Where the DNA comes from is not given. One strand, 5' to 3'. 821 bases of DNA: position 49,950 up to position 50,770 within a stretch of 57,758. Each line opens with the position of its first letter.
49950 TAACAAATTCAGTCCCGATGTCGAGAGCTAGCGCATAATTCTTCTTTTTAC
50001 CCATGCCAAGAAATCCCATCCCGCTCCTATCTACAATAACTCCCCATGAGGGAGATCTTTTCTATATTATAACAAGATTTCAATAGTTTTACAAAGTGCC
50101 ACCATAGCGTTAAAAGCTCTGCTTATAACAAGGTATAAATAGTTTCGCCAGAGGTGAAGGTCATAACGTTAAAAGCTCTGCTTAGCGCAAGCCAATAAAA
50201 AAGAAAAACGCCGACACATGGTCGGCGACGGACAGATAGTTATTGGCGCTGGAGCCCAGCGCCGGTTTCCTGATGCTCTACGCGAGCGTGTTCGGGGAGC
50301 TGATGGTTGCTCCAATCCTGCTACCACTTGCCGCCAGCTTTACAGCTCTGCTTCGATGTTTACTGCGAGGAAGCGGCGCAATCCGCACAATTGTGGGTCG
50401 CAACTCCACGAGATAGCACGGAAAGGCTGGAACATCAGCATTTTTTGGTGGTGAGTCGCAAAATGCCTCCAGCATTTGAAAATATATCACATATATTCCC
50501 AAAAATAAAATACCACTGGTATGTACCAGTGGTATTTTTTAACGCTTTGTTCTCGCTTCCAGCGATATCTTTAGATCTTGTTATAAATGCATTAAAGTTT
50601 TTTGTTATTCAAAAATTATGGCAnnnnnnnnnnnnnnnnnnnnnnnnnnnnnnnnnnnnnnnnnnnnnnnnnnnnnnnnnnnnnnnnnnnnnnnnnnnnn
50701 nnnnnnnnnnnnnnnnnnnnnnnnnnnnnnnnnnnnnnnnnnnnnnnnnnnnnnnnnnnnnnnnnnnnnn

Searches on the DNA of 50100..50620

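Call 23: search_rna_families(source=window, start=50100, end=50620, threshold=evalue, max_evalue=10)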
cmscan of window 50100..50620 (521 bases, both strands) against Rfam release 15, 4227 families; matches with E-value up to 10: 7.
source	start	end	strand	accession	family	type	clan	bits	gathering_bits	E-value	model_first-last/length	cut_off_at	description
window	50470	50542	-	RF02351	psRNA14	Gene; sRNA;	-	29.9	60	0.0046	1-84/84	no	Proteobacteria sRNA psRNA14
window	50162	50228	+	RF02236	asX2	Gene; sRNA;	-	21.2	70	0.086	1-87/87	no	Xanthomonas sRNA asX2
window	50413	50611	+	RF01407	STnc560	Gene; sRNA;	-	18.3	55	0.14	1-214/214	no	STnc560 Hfq binding RNA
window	50200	50263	-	RF02676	Esr41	Gene; sRNA;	-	16.7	102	1.3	1-74/74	no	Enterohemorrhagic E. coli sRNA 41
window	50507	50563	-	RF02495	ohsC_RNA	Gene; antitoxin;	-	16.6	50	8.6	1-77/77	no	Oppression of Hydrophobic ORF by sRNA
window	50502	50542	-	RF04157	MIR9486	Gene; miRNA;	-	14.7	100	5.1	1-119/119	no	MIR9486 microRNA precursor family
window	50234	50305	+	RF01138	sR23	Gene; snRNA; snoRNA; CD-box;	-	9.7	45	8.4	1-54/54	no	Small nucleolar RNA sR23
